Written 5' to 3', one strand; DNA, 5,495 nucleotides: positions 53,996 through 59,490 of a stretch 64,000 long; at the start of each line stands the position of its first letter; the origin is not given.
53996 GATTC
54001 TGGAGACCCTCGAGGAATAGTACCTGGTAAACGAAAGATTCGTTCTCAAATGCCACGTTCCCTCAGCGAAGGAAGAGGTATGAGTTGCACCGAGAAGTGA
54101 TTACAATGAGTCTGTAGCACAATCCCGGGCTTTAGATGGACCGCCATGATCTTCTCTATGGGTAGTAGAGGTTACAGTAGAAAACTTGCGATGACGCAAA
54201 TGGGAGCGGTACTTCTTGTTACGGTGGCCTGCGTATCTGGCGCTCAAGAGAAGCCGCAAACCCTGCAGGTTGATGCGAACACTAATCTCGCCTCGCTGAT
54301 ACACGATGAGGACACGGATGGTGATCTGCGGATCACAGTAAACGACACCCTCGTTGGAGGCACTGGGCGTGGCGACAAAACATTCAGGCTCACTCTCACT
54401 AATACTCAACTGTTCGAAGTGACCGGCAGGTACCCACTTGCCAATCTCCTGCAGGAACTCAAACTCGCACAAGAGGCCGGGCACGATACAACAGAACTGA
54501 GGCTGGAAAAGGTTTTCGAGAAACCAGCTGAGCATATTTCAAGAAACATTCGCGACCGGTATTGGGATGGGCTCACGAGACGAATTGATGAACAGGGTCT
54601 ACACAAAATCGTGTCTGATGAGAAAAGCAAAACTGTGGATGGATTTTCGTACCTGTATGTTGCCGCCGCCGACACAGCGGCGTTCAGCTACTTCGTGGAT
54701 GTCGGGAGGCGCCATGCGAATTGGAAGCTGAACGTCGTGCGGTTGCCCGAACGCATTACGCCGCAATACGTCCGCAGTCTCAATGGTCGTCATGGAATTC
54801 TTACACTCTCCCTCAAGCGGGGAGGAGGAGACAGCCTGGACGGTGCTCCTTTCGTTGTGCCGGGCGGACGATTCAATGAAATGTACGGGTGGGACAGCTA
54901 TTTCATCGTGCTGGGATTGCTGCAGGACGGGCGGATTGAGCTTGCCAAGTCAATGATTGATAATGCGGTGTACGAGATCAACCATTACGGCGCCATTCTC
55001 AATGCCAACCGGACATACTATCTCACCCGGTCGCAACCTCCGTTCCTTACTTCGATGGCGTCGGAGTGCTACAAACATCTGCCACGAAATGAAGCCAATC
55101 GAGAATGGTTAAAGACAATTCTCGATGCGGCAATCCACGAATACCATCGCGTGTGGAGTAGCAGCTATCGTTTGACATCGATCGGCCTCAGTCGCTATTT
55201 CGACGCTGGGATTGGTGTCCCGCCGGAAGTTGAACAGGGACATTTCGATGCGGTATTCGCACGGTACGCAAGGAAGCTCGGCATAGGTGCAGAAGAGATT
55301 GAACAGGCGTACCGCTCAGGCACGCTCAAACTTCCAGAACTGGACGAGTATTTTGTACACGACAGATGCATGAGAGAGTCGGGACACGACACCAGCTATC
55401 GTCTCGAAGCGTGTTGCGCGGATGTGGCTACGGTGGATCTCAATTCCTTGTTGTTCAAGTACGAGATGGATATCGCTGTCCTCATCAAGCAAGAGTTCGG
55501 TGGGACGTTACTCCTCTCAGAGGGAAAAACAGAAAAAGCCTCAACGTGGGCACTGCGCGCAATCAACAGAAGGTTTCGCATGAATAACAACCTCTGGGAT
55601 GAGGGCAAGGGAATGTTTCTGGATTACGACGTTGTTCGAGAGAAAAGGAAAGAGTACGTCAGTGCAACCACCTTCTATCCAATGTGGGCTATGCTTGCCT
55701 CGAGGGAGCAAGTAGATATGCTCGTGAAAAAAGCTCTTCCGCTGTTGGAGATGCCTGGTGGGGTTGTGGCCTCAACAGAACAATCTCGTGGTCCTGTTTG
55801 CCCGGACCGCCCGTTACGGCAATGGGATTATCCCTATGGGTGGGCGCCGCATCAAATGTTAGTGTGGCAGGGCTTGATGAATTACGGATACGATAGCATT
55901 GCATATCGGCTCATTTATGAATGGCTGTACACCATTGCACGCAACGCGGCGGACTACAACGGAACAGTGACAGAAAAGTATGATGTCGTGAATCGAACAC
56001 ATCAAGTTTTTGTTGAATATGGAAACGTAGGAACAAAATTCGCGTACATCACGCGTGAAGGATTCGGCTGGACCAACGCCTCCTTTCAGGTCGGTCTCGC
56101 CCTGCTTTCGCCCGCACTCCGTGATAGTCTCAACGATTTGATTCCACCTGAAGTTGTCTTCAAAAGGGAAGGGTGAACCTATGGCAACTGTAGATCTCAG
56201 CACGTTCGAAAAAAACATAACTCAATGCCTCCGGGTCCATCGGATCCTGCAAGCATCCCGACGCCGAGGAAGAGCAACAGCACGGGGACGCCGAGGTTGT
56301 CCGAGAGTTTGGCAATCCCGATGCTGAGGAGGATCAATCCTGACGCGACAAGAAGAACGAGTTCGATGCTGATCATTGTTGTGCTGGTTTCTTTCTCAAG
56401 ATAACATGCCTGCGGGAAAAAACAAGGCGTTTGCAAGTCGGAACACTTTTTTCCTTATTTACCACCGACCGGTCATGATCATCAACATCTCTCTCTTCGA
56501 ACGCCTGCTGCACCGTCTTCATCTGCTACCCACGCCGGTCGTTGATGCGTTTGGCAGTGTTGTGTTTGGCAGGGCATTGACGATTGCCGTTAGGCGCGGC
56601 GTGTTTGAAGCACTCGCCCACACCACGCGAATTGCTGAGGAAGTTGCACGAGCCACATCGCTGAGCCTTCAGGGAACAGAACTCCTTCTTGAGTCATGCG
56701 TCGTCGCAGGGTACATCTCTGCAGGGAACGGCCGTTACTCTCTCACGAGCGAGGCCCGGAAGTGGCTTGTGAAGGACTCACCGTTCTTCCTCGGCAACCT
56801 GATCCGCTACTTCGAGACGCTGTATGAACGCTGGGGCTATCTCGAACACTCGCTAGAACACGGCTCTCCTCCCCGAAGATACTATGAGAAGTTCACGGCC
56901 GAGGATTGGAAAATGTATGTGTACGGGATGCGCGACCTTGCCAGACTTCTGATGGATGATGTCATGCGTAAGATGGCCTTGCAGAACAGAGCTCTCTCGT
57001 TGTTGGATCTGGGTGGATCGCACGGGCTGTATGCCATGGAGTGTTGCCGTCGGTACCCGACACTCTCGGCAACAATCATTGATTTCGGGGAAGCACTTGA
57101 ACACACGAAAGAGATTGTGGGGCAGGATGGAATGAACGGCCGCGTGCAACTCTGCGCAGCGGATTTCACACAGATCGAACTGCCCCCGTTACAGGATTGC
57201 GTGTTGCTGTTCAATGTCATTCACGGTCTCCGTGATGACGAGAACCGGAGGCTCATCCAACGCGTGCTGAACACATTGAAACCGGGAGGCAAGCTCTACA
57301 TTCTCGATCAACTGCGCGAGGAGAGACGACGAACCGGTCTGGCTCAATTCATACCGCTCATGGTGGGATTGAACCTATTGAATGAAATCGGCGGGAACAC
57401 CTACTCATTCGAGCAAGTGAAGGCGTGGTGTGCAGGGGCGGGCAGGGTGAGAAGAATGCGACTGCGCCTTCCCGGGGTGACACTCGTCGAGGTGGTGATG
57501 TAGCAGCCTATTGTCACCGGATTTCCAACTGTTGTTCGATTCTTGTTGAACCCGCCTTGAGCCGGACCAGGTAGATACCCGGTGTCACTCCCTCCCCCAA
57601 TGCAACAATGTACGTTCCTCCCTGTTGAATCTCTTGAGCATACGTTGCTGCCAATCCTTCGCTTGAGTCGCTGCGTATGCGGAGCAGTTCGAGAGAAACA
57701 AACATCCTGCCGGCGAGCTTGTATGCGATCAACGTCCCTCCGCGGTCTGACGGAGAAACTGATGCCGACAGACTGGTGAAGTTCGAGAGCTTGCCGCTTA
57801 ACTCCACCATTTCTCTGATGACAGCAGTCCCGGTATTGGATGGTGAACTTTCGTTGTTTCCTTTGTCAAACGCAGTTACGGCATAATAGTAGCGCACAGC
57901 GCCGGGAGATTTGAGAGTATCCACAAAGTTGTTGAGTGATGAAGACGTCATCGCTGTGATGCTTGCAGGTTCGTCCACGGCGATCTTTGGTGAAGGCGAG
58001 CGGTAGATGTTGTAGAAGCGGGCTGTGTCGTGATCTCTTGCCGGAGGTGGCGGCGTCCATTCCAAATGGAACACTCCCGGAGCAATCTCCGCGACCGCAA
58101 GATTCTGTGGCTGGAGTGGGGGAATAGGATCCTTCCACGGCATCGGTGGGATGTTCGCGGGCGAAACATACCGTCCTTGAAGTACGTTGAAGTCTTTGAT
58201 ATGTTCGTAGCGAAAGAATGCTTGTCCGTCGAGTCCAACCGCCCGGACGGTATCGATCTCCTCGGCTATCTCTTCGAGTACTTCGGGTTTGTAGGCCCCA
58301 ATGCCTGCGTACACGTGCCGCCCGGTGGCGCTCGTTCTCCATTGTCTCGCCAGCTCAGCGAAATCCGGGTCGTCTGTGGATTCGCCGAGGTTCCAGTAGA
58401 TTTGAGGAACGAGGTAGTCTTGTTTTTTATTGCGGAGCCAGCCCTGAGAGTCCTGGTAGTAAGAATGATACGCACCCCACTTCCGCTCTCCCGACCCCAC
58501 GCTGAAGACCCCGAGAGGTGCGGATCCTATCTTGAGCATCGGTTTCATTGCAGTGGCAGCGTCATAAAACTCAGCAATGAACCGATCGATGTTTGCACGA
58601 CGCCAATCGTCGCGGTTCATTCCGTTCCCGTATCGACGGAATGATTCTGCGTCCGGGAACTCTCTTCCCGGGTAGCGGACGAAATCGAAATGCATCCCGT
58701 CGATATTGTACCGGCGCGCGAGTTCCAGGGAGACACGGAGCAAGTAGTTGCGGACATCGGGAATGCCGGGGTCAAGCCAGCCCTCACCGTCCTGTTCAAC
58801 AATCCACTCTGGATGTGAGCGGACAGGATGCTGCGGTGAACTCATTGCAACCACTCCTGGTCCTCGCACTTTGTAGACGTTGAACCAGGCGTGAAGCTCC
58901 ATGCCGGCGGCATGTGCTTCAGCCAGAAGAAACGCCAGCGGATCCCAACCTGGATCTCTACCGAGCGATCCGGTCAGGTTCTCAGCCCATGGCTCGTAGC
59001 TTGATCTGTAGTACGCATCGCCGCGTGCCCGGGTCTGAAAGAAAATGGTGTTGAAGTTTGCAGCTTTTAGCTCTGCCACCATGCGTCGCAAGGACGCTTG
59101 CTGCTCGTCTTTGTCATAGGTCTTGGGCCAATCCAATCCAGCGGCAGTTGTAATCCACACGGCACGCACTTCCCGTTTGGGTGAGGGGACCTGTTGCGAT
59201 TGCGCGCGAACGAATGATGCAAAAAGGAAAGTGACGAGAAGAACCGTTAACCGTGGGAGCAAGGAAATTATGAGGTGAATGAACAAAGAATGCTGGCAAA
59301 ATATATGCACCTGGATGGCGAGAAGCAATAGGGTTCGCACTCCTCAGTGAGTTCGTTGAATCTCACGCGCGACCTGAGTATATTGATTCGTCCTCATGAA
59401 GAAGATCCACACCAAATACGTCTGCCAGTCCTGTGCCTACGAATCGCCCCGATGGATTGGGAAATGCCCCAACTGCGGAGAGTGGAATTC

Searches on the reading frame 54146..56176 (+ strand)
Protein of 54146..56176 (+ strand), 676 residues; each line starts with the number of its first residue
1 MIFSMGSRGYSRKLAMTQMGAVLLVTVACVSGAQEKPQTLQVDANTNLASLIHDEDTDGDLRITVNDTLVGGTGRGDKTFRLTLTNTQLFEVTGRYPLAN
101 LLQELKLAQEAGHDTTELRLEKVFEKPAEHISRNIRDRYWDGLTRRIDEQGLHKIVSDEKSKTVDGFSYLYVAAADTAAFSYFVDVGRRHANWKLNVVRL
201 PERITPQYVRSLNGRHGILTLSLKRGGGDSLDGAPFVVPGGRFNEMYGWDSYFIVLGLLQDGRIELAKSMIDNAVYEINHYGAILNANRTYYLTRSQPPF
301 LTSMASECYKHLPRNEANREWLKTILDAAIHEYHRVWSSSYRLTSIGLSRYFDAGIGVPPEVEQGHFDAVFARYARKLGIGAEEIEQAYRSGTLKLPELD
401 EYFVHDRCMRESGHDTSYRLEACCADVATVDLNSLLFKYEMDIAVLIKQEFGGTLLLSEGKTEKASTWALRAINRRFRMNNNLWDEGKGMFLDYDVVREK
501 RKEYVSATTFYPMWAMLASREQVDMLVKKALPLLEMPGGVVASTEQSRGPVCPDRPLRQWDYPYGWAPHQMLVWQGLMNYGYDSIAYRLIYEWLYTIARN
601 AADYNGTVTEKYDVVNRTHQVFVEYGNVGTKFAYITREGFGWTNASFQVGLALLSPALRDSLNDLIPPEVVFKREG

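Call 36: search_protein_families(library=pfam, proteins=[window:54146-56176:+], max_evalue=0.00001)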
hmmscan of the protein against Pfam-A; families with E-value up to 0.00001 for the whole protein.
window:54146-56176:+ (676 aa): 2 families
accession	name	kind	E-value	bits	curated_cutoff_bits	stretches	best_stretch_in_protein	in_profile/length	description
PF01204.24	Trehalase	-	9.8e-142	473.8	21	1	127-653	17-510/512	Trehalase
PF22422.2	MGH1-like_GH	-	1.7e-16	61.2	27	1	248-612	6-340/356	Mannosylglycerate hydrolase MGH1-like glycoside hydrolase domain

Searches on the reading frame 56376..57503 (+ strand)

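Call 98: search_protein_families(library=pfam, proteins=[window:56376-57503:+], max_evalue=0.0001)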
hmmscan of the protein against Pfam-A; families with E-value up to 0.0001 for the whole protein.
window:56376-57503:+ (375 aa): 6 families
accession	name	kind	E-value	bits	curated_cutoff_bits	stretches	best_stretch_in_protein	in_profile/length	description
PF00891.24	Methyltransf_2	-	5.2e-21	75.4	22.3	1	175-341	33-193/210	O-methyltransferase domain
PF13649.12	Methyltransf_25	-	6.9e-09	36.7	27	1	210-305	2-97/97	Methyltransferase domain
PF13489.12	Methyltransf_23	-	4e-07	30.3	27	1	187-319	4-128/164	Methyltransferase domain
PF08100.18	Dimerisation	-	6.3e-07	29.6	25.6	1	53-132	7-92/93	O-methyltransferase dimerisation domain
PF08242.18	Methyltransf_12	-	2e-06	28.9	30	1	210-307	1-98/98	Methyltransferase domain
PF08241.18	Methyltransf_11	-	5.3e-06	27.4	21.2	1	210-309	1-95/95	Methyltransferase domain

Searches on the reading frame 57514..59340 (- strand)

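Call 36: search_protein_families(library=pfam, proteins=[window:57514-59340:-], max_evalue=0.00001)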
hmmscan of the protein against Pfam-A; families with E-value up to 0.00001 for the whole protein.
window:57514-59340:- (608 aa): 1 family
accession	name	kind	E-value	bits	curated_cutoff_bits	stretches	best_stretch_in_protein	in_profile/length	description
PF02638.21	GHL10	-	8.3e-60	202.9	27.9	1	57-351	1-298/311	Glycosyl hydrolase-like 10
